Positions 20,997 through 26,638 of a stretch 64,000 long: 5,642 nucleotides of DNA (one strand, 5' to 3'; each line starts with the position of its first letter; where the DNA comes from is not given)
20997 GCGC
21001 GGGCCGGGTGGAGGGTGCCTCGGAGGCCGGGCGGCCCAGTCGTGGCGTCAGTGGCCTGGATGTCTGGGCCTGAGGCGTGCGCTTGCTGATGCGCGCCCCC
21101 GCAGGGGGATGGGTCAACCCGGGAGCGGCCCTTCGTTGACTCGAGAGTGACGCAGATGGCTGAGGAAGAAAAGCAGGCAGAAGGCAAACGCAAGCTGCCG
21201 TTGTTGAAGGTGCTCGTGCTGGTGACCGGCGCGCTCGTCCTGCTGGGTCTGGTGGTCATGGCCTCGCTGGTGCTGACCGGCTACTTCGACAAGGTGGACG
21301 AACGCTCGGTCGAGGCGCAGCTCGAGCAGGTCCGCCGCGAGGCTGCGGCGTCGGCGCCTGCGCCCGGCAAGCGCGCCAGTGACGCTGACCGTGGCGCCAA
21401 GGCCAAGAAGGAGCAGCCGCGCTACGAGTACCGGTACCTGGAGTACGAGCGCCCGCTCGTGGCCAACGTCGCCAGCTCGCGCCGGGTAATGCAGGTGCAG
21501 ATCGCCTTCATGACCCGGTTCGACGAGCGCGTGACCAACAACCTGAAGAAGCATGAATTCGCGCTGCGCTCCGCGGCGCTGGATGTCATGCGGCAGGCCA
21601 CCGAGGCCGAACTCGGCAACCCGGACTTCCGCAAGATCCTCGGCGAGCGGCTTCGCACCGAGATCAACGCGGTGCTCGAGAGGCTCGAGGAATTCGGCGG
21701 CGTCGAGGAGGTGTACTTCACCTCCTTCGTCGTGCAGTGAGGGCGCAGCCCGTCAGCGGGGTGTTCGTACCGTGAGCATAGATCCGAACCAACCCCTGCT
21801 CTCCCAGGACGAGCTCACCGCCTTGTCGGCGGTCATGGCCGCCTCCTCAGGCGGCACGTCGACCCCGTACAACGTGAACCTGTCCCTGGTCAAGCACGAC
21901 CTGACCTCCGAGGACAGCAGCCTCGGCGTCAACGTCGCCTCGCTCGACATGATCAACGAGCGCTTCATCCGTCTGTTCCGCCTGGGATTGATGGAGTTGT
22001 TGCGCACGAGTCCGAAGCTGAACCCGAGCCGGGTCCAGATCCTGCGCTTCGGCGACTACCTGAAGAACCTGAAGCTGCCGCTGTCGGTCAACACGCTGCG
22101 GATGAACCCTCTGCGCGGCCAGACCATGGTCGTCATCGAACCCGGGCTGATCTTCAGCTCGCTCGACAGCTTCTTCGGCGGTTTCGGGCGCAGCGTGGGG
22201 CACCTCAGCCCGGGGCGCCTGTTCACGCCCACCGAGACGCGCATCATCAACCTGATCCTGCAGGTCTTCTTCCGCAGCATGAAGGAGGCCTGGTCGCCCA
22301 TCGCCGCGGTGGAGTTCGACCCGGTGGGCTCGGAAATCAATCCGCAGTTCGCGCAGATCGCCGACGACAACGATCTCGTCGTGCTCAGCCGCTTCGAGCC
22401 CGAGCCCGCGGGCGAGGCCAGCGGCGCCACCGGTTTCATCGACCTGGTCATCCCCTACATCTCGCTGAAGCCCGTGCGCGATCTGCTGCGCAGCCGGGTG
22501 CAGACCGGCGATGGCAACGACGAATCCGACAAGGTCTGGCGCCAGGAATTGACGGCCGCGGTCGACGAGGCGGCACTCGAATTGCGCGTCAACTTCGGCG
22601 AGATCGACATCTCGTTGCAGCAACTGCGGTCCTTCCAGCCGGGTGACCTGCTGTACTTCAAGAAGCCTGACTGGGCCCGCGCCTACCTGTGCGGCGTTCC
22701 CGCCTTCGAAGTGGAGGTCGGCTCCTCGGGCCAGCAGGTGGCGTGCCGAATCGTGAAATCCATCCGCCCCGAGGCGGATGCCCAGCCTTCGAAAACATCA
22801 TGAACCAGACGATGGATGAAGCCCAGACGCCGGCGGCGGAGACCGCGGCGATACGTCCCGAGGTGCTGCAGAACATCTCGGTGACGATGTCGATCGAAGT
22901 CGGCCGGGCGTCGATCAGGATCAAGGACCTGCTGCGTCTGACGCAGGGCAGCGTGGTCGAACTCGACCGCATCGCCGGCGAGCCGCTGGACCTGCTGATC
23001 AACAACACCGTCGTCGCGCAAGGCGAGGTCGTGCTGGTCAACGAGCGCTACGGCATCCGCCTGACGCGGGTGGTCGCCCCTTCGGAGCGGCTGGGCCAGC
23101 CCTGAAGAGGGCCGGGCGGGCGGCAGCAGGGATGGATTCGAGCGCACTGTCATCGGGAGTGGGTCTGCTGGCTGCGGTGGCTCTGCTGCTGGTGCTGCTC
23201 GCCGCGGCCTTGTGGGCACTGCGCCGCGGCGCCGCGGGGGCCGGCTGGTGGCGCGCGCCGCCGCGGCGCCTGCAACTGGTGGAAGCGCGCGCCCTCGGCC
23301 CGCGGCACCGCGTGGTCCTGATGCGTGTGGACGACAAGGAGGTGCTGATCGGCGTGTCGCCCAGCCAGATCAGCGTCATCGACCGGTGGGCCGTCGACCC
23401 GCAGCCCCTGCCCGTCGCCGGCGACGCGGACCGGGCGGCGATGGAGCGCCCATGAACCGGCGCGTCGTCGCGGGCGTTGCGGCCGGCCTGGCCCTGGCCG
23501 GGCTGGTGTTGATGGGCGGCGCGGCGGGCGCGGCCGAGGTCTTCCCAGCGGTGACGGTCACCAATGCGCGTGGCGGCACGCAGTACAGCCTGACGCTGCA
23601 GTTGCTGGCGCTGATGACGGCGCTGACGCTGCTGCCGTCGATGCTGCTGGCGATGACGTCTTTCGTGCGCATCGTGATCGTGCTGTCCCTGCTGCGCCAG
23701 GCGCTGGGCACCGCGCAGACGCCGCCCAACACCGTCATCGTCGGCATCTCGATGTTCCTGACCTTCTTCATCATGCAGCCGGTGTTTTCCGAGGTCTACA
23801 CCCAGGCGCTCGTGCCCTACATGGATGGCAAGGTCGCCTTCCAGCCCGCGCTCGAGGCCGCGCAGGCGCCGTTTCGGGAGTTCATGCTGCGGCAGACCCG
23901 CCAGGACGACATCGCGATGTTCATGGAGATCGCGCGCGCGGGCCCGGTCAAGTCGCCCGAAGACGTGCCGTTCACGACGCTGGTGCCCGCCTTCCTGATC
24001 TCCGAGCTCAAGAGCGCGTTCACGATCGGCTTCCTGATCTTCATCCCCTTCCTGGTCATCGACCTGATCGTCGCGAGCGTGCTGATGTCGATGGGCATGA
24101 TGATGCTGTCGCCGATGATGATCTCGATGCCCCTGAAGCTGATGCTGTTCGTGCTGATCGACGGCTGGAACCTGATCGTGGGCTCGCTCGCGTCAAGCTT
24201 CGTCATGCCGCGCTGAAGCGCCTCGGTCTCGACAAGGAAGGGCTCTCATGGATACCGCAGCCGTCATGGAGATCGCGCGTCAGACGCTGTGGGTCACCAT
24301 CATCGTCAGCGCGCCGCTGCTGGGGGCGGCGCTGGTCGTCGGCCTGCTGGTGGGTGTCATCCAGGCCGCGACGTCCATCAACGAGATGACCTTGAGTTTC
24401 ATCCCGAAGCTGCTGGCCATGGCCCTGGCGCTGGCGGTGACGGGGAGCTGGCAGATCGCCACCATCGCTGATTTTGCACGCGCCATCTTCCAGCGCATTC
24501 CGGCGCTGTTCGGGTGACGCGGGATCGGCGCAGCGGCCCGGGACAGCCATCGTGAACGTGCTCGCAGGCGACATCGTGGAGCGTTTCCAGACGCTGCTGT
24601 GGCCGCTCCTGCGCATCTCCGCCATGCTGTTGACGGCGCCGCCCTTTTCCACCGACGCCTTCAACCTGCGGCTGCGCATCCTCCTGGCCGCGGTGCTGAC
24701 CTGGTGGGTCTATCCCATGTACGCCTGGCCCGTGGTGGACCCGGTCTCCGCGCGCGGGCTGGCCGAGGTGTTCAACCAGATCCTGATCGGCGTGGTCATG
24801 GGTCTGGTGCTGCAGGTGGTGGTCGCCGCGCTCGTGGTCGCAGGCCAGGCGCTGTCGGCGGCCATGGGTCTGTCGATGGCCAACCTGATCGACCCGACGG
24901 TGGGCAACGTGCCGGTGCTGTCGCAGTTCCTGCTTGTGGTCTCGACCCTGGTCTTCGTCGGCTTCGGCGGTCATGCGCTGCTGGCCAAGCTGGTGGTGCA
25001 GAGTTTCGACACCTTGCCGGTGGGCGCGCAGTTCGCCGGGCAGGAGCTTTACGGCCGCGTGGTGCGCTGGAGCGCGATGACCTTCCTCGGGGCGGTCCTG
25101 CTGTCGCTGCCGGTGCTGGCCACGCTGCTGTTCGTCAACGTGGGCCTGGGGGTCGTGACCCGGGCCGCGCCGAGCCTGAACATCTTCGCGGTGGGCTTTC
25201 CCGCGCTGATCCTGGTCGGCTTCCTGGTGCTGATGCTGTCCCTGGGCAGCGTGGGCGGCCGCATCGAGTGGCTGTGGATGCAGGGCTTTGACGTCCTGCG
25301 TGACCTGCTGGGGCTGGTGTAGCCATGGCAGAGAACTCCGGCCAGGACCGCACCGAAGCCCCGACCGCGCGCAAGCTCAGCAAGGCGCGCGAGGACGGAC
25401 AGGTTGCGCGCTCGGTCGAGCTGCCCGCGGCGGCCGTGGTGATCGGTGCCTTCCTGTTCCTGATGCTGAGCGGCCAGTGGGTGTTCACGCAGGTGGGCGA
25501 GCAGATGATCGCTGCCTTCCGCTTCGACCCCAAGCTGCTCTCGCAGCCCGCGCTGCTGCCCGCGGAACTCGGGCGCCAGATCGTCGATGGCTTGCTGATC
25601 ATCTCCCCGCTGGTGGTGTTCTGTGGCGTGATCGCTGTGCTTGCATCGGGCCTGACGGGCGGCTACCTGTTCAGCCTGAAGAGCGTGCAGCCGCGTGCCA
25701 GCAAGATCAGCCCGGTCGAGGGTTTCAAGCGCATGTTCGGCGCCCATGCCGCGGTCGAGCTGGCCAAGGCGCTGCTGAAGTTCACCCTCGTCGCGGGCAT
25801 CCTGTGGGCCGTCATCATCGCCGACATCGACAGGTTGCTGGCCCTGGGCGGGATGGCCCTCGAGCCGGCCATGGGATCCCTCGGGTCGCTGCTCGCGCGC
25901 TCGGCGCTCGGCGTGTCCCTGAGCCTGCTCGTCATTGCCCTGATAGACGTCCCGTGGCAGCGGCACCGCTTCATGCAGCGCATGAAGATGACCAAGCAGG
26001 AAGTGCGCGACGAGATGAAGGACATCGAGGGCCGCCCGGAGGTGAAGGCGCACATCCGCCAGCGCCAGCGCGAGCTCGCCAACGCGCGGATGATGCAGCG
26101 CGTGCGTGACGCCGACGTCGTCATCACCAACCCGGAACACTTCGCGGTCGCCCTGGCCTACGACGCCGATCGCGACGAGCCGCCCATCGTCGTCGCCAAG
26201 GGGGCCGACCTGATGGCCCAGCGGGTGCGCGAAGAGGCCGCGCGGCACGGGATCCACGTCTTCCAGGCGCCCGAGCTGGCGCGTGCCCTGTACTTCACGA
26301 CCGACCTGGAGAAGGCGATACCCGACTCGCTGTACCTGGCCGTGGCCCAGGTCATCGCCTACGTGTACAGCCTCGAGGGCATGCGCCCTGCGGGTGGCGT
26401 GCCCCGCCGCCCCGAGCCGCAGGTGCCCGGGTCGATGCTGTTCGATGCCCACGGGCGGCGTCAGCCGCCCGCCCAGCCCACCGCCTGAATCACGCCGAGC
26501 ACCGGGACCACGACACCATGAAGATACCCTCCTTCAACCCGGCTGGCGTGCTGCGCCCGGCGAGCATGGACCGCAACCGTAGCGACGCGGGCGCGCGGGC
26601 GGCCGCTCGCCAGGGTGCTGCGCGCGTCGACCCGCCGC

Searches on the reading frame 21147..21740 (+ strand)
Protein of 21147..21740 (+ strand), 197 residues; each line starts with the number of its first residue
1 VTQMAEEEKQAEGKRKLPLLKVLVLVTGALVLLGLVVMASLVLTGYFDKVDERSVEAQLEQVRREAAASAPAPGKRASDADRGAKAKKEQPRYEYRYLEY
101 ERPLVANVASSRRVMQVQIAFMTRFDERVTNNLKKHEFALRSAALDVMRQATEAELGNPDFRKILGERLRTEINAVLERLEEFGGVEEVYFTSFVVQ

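Call 41: search_protein_families(library=pfam, proteins=[window:21147-21740:+], max_evalue=0.001)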
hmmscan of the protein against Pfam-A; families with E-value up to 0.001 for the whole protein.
window:21147-21740:+ (197 aa): 1 family
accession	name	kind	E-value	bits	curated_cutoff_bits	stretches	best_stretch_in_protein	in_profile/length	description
PF03748.19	FliL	-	1.5e-16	61.2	24.6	1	97-197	1-103/103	Flagellar basal body-associated protein FliL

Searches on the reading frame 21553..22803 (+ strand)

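Call 41: search_protein_families(library=pfam, proteins=[window:21553-22803:+], max_evalue=0.001)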
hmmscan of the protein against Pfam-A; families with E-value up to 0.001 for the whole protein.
window:21553-22803:+ (416 aa): 2 families
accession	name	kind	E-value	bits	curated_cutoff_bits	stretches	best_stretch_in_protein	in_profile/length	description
PF02154.20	FliM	-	7.6e-44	150.4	27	1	128-312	14-192/192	Flagellar motor switch protein FliM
PF01052.25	FliMN_C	-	6.6e-10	39.2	23.8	1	337-404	3-72/73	Type III flagellar switch regulator (C-ring) FliN C-term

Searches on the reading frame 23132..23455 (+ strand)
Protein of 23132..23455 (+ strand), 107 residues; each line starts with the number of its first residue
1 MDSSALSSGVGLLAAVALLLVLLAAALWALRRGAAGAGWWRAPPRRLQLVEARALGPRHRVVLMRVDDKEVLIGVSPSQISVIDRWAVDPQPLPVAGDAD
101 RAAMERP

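Call 41: search_protein_families(library=pfam, proteins=[window:23132-23455:+], max_evalue=0.001)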
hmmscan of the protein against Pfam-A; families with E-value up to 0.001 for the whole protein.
window:23132-23455:+ (107 aa): 1 family
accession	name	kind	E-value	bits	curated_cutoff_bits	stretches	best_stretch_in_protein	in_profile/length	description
PF04347.18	FliO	-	4.8e-13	49.5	22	1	28-101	1-76/91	Flagellar biosynthesis protein, FliO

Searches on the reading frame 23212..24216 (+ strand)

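Call 41: search_protein_families(library=pfam, proteins=[window:23212-24216:+], max_evalue=0.001)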
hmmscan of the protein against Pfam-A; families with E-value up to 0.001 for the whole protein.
window:23212-24216:+ (334 aa): 1 family
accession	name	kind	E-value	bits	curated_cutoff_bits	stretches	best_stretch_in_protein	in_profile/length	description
PF00813.25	FliP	-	3.1e-81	272.3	26.9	1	134-326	1-191/191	FliP family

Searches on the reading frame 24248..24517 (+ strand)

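Call 41: search_protein_families(library=pfam, proteins=[window:24248-24517:+], max_evalue=0.001)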
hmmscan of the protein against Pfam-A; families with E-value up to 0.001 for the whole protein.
window:24248-24517:+ (89 aa): 1 family
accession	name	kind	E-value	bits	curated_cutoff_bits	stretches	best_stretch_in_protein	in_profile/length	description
PF01313.24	Bac_export_3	-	1.5e-28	98.9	25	1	6-77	2-73/74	Bacterial export proteins, family 3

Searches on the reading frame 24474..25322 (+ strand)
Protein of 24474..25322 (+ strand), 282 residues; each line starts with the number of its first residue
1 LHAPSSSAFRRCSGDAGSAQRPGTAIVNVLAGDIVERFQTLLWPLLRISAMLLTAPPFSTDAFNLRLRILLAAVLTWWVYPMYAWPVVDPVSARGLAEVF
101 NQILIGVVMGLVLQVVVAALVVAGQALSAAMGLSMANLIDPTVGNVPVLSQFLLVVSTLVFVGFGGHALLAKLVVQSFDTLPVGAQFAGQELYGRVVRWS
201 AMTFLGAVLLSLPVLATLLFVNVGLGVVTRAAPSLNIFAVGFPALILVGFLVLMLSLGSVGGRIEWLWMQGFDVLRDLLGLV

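Call 41: search_protein_families(library=pfam, proteins=[window:24474-25322:+], max_evalue=0.001)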
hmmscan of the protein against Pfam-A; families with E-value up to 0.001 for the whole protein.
window:24474-25322:+ (282 aa): 1 family
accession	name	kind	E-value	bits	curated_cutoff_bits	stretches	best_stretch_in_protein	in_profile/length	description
PF01311.25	Bac_export_1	-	1.2e-56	192.3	27.8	1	39-264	2-223/230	Bacterial export proteins, family 1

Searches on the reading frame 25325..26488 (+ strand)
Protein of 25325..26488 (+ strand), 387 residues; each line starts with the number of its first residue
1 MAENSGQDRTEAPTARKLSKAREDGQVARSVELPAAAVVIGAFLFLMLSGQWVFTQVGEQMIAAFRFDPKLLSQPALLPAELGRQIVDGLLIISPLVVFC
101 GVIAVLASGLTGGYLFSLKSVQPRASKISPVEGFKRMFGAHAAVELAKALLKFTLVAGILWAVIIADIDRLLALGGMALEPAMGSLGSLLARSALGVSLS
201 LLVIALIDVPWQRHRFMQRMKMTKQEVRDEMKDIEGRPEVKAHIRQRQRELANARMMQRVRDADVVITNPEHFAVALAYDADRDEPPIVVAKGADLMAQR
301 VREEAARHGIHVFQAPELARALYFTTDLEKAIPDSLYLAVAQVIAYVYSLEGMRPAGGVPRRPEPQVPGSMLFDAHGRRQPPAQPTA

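Call 3: search_protein_families(library=pfam, proteins=[window:25325-26488:+], max_evalue=1)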
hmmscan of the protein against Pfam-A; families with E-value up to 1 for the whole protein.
window:25325-26488:+ (387 aa): 2 families
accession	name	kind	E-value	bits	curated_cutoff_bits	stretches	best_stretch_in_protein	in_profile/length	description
PF01312.24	Bac_export_2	-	1.5e-117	393.1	24.4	1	7-347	1-335/335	FlhB HrpN YscU SpaS Family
PF14362.11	DUF4407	-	0.43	10.3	31.3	1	140-203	33-96/297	Domain of unknown function (DUF4407)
